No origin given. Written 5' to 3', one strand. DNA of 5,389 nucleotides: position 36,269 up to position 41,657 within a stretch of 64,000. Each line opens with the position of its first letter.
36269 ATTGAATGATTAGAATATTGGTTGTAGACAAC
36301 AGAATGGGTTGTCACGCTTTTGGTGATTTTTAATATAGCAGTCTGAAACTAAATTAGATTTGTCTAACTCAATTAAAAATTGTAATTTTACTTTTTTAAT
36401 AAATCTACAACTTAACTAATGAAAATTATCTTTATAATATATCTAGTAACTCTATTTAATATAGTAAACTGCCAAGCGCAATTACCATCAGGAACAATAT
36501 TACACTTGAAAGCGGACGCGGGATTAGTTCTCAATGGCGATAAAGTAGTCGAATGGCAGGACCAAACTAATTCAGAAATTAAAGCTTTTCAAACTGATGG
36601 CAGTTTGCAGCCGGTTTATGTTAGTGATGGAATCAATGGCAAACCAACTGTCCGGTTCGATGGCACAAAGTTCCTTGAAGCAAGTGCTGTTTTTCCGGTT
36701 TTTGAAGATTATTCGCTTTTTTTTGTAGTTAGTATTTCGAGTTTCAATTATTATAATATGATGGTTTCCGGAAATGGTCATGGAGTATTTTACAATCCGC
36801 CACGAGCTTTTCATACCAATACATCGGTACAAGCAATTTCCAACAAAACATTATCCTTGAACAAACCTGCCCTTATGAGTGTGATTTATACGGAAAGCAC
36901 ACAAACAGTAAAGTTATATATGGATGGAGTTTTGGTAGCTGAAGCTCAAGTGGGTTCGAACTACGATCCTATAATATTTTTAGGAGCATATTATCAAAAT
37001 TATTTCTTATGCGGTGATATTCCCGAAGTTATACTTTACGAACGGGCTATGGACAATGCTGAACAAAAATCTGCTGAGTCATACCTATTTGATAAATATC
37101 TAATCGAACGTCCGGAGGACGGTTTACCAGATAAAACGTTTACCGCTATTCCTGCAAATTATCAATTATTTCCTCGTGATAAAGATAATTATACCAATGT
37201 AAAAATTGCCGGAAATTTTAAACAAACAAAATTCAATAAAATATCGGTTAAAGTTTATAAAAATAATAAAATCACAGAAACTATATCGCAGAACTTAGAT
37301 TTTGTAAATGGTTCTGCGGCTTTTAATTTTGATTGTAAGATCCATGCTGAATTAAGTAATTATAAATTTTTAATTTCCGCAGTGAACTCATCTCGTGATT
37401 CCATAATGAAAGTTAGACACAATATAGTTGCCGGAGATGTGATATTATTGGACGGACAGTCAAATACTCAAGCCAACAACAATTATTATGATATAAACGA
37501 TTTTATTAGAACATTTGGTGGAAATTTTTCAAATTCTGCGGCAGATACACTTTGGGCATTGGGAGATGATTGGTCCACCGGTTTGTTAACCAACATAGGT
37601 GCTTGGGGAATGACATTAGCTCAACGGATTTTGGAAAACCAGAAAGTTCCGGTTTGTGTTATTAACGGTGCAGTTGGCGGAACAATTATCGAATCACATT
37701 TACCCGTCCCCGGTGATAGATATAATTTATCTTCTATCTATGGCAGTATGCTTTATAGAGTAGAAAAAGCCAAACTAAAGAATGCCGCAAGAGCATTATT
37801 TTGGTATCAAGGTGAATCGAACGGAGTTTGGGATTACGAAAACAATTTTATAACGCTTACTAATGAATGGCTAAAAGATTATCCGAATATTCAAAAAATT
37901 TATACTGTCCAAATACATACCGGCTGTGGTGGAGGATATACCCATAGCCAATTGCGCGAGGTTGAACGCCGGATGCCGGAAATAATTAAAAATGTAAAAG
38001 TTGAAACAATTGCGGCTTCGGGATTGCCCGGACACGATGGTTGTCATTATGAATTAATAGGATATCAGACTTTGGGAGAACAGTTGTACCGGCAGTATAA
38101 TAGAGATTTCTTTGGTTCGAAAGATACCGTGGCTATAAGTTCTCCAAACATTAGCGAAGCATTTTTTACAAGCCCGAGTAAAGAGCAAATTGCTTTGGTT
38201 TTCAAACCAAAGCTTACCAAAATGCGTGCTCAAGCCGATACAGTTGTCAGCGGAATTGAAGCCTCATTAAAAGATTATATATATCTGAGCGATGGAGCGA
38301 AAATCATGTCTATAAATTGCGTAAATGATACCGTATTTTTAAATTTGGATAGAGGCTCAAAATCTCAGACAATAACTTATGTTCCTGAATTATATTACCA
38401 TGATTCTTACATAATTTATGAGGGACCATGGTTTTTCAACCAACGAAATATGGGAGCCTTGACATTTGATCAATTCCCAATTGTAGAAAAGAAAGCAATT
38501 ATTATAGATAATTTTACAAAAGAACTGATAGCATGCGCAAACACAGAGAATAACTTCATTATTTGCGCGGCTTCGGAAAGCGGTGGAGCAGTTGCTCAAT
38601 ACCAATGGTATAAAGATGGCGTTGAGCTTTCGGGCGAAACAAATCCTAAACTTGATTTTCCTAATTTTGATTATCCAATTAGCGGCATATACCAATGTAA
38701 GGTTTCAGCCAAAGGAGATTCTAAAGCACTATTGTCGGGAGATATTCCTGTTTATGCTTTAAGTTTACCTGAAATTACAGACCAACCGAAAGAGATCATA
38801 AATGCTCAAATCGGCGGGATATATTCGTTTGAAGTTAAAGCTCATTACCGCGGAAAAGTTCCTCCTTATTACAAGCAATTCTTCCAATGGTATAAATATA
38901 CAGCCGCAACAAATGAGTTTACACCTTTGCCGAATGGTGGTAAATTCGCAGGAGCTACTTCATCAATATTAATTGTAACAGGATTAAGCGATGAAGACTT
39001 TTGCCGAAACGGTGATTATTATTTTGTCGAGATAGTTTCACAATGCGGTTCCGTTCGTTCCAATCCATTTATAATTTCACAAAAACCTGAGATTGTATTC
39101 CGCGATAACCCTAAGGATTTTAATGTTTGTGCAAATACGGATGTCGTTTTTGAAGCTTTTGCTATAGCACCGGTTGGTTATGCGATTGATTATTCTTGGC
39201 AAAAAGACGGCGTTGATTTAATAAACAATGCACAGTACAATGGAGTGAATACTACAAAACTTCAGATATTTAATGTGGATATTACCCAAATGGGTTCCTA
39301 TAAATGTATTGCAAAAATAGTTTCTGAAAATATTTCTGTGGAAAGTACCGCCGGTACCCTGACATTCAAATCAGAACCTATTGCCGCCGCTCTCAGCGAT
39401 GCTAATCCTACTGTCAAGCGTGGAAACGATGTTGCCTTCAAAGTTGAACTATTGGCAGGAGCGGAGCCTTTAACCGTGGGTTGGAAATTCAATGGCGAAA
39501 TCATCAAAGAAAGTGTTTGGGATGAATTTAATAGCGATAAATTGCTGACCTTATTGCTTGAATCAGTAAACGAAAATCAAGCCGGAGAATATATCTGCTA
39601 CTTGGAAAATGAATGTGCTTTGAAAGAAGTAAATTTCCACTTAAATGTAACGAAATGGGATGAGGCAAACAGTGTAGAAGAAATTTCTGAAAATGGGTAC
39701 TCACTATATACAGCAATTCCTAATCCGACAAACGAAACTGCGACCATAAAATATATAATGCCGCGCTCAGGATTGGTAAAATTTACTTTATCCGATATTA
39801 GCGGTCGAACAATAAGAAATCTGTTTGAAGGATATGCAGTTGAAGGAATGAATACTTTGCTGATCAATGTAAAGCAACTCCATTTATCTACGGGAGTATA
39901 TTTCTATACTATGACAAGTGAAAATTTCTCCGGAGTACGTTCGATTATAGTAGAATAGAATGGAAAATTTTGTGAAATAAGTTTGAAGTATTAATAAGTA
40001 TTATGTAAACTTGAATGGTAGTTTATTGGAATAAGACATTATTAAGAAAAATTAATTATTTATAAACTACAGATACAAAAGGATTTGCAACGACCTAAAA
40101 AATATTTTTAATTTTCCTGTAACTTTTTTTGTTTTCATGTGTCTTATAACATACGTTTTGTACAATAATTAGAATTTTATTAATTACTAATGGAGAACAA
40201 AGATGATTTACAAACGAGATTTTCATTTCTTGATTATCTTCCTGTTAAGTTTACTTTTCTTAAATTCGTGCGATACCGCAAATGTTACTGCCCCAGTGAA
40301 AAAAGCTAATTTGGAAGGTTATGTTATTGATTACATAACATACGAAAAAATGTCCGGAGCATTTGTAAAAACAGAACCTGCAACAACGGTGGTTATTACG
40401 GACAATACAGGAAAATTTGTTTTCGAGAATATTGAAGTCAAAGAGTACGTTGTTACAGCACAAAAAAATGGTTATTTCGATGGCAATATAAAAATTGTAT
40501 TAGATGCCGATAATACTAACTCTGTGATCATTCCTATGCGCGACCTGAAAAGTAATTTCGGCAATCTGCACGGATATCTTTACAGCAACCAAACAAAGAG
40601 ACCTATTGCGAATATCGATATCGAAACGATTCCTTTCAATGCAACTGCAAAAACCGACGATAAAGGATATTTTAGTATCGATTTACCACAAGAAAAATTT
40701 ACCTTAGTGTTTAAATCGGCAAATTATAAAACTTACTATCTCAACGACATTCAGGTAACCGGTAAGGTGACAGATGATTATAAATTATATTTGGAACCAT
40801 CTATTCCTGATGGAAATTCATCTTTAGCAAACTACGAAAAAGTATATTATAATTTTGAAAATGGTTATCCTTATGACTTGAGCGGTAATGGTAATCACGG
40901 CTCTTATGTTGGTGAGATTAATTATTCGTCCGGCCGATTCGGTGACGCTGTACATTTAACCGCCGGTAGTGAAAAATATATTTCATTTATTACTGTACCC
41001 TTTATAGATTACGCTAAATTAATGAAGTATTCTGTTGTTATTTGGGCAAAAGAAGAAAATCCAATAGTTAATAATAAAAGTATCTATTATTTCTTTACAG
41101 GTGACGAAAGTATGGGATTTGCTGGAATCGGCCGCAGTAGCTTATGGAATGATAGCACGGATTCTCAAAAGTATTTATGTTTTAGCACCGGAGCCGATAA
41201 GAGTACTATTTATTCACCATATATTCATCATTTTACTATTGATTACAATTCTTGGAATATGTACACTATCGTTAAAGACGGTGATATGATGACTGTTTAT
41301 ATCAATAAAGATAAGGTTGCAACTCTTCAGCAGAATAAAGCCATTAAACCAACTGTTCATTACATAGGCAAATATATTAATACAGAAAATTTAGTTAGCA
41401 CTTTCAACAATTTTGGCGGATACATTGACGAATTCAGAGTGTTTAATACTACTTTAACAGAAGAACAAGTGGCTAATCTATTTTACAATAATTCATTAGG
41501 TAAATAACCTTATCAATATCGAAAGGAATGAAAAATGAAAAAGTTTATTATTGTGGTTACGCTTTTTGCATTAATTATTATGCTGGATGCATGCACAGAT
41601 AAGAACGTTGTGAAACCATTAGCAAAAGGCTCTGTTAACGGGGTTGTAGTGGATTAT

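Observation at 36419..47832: Candidate surface glycan-processing locus: LamG-SASA esterase-Ig T9SS cargo, four tandem CarbopepD_reg-LamG lipoprotein paralogs and a double-OmpA outer-membrane protein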

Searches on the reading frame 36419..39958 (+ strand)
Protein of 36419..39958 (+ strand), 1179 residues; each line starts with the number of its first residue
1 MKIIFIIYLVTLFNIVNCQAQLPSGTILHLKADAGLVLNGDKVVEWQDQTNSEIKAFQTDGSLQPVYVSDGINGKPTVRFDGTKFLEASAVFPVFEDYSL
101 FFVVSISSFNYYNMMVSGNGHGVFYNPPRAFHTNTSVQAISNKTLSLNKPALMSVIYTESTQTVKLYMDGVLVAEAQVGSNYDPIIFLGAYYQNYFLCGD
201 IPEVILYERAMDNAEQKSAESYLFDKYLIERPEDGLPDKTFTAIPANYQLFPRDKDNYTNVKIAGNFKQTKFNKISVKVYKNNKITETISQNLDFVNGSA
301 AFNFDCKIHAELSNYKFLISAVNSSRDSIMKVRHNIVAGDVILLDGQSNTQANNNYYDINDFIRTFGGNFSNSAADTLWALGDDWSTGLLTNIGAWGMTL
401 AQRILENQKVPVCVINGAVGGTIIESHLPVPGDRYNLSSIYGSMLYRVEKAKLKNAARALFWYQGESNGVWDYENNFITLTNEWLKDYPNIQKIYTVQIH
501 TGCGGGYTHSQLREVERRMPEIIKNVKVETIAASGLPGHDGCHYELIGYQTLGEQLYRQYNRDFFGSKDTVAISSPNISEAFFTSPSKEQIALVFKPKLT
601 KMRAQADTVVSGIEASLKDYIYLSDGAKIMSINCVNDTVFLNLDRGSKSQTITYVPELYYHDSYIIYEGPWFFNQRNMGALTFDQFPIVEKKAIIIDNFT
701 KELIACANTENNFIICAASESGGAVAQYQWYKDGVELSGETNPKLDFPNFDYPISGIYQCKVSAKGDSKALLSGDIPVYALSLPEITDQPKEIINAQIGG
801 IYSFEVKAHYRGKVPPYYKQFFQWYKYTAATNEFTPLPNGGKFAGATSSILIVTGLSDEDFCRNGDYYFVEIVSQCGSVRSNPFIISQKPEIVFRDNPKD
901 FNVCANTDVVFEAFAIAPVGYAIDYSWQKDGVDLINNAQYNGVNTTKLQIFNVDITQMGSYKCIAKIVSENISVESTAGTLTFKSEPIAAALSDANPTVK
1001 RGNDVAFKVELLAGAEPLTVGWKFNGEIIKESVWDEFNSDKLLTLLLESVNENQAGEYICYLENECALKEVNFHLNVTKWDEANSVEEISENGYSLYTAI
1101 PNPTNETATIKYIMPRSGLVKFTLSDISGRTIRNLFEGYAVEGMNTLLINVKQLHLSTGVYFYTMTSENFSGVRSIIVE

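Call 3: search_protein_families(library=pfam, proteins=[window:36419-39958:+], max_evalue=0.01)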
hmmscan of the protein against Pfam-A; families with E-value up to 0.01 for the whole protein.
window:36419-39958:+ (1179 aa): 10 families
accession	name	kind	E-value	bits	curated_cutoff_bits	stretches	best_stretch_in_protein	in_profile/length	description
PF13927.12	Ig_3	-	2.4e-19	70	30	2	995-1064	9-78/78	Immunoglobulin domain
PF03629.24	SASA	-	1.4e-16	61.3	24.8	1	389-560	60-224/226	Carbohydrate esterase, sialic acid-specific acetylesterase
PF07679.22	I-set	-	1e-13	51.6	23.7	2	998-1077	11-90/90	Immunoglobulin I-set domain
PF13895.12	Ig_2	-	9.1e-12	45.5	27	1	711-765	16-66/79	Immunoglobulin domain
PF00047.31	ig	-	2.2e-11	44.3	21.8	1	1013-1065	19-73/81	Immunoglobulin domain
PF18962.6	Por_Secre_tail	-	5e-07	30.4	27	1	1101-1178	3-75/75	Secretion system C-terminal sorting domain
PF16681.11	Ig_5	-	3.4e-05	24.6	27.3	0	726-769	20-64/82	Ig-like domain on T-cell surface glycoprotein CD3 epsilon chain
PF13385.13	Laminin_G_3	-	7.3e-05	23.4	27.6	1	107-215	41-149/151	Concanavalin A-like lectin/glucanases superfamily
PF16680.11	Ig_4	-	0.00091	20.2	30.1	0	726-769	13-56/71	T-cell surface glycoprotein CD3 delta chain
PF07686.23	V-set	-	0.0097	16.5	26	0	1038-1078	68-109/109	Immunoglobulin V-set domain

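Call 4: search_protein_families(library=ncbifam, proteins=[window:36419-39958:+], max_evalue=0.01)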
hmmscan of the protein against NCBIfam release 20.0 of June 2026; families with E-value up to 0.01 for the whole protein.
window:36419-39958:+ (1179 aa): 2 families
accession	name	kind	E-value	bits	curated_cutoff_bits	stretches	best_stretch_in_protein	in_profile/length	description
TIGR04183.1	Por_Secre_tail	domain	1.7e-07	31.1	23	1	1101-1178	3-71/72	T9SS type A sorting domain-containing protein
NF038113.1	T9SSA_dep_M36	equivalog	5.8e-06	24.7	885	1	1085-1178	784-868/869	T9SS-dependent M36 family metallopeptidase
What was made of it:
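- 36419..39958 (+): Module 1: T9SS cargo protein, 1179 aa. It has a signal peptide, an N-terminal LamG jelly-roll (about aa 22-232), a beta-sandwich (about aa 240-335), a SASA/SGNH esterase domain (about aa 336-566), a second beta-sandwich (about aa 575-690), about four Ig-like domains (about aa 700-1085) and a type A C-terminal sorting domain (aa 1101-1178). Pfam and NCBIfam (calls 3, 4).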

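Call 59: search_protein_families(library=padloc, proteins=[window:36419-39958:+], max_evalue=0.001)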
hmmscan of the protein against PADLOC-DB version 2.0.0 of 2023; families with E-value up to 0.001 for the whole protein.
window:36419-39958:+ (1179 aa): 0 families

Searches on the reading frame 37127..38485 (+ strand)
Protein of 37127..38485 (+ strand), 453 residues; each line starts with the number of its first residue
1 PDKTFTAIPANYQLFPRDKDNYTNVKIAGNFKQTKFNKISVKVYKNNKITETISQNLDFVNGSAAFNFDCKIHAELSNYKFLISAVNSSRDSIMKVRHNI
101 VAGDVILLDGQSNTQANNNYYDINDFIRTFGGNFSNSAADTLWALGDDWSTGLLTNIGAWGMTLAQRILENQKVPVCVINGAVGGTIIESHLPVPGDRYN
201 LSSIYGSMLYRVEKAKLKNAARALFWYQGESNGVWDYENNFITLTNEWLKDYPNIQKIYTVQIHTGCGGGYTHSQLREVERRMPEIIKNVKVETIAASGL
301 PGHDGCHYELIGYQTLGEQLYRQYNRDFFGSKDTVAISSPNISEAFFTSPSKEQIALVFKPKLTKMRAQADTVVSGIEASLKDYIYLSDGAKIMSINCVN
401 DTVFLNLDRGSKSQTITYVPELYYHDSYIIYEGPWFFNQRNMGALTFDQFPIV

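Call 32: search_solved_structures(query=window:37127-38485:+, max_evalue=1, show_alignments=2)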
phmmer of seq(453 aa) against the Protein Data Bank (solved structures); distinct sequences matched with E-value up to 1: 6.
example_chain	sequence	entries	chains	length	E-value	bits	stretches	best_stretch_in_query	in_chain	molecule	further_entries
2apj_A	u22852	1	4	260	8.8e-05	24.8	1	148-326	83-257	Putative Esterase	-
4fog_A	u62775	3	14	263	0.013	17.6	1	198-265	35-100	Thymidylate synthase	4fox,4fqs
9ega_A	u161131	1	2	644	0.013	17.6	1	155-191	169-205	Sialate O-acetylesterase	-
3qj7_A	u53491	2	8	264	0.013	17.6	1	198-265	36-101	Thymidylate synthase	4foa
4h0r_A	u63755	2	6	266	0.26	13.3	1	208-265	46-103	Thymidylate synthase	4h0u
2vet_A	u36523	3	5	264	0.91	11.6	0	198-262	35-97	THYMIDYLATE SYNTHASE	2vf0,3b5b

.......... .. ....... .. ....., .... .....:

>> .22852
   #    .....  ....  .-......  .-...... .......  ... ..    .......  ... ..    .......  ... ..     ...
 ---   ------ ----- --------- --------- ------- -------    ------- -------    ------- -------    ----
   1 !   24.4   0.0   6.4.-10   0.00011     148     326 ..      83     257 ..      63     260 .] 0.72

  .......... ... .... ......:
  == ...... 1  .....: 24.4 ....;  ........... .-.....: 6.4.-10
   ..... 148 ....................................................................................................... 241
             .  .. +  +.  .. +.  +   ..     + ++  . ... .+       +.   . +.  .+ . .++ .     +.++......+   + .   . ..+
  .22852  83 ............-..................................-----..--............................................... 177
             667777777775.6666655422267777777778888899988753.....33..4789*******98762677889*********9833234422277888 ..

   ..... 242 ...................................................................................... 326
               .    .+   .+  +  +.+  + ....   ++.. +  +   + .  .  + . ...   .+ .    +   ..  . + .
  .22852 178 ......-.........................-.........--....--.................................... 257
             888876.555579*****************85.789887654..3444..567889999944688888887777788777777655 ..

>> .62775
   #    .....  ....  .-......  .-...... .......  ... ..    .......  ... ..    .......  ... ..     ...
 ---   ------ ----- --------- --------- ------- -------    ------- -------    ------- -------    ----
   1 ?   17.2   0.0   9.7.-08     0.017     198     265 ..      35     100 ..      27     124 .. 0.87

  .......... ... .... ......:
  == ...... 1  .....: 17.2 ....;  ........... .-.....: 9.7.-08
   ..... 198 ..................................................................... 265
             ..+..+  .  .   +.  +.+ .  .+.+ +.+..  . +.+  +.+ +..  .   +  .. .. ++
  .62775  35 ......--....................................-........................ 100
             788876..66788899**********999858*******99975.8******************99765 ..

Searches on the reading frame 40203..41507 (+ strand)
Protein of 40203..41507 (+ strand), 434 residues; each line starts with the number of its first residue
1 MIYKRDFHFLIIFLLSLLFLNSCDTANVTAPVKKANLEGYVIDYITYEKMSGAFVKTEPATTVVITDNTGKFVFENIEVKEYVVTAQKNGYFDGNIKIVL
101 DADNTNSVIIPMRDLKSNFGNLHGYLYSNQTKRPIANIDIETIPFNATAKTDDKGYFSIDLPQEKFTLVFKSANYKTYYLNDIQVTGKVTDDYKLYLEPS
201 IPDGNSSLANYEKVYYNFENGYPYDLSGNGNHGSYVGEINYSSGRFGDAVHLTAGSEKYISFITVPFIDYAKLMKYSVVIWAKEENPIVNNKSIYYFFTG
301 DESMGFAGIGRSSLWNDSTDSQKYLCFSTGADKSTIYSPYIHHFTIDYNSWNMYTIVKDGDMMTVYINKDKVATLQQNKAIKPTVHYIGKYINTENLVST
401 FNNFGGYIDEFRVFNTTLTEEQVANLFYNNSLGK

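Call 3: search_protein_families(library=pfam, proteins=[window:40203-41507:+], max_evalue=0.01)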
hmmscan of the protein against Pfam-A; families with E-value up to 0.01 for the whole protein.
window:40203-41507:+ (434 aa): 4 families
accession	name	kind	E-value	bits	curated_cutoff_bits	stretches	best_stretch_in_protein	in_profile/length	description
PF13620.12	CarboxypepD_reg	-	2.5e-17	63.4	32.3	2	37-111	2-80/82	Carboxypeptidase regulatory-like domain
PF13715.12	CarbopepD_reg_2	-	7.3e-17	61.6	32.2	2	38-113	2-77/88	CarboxypepD_reg-like domain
PF13385.13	Laminin_G_3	-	2.2e-10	41.3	27.6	1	276-424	19-151/151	Concanavalin A-like lectin/glucanases superfamily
PF06439.18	3keto-disac_hyd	-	0.0024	18.4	26.8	1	185-380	46-156/187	3-keto-disaccharide hydrolase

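Call 4: search_protein_families(library=ncbifam, proteins=[window:40203-41507:+], max_evalue=0.01)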
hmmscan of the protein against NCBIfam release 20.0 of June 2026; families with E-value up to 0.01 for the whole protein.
window:40203-41507:+ (434 aa): 2 families
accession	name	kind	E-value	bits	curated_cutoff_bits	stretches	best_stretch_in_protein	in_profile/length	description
NF052345.1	S_layer_anammox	exception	7.1e-09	33.6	1400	1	24-110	1302-1389/1596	Kustd1514 family S-layer glycoprotein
NF052521.1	TafC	equivalog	7.9e-06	25.2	410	1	324-430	263-363/373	TafC family fimbrial protein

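Call 59: search_protein_families(library=padloc, proteins=[window:40203-41507:+], max_evalue=0.001)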
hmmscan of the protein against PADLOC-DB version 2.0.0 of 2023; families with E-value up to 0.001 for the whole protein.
window:40203-41507:+ (434 aa): 0 families
